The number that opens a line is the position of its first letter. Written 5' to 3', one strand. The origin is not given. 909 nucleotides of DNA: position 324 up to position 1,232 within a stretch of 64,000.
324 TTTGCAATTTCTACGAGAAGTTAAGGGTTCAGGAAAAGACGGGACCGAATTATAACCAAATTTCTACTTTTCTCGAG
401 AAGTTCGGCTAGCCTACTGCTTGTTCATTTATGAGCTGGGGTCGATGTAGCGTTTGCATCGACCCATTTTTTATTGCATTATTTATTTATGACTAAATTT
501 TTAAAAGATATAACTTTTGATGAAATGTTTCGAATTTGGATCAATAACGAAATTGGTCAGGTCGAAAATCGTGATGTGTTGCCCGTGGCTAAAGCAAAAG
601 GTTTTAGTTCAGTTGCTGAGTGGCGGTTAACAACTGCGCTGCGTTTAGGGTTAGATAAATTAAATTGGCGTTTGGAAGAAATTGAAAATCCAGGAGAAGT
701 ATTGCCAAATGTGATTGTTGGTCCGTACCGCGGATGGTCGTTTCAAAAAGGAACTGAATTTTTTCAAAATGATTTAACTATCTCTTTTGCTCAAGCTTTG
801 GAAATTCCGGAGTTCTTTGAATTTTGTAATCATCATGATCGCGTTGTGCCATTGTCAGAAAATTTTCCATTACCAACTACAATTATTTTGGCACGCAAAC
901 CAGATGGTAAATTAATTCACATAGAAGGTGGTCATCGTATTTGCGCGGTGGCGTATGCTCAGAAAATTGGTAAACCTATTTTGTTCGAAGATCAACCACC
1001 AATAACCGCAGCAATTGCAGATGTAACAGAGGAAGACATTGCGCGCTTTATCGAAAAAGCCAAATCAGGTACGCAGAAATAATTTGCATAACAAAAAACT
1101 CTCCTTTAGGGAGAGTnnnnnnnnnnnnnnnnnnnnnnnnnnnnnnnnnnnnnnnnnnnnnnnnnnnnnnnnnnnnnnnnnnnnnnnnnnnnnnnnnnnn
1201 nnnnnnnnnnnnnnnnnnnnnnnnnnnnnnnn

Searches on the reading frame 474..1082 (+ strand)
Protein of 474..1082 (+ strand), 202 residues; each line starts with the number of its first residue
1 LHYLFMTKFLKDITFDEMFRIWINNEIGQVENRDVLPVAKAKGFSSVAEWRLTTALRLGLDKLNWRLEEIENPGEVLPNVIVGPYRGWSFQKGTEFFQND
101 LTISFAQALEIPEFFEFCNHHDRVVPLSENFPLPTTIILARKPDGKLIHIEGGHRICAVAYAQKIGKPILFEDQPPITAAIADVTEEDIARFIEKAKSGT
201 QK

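Call 52: search_protein_families(library=pfam, proteins=[window:474-1082:+], max_evalue=0.001)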
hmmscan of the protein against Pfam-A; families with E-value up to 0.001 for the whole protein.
window:474-1082:+ (202 aa): 0 families

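Call 62: find_encoding_contigs(protein=window:474-1082:+, flank=10000, max_places=2)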
Protein window:474-1082:+ (202 aa): no gene with exactly this product is on record in the collection.
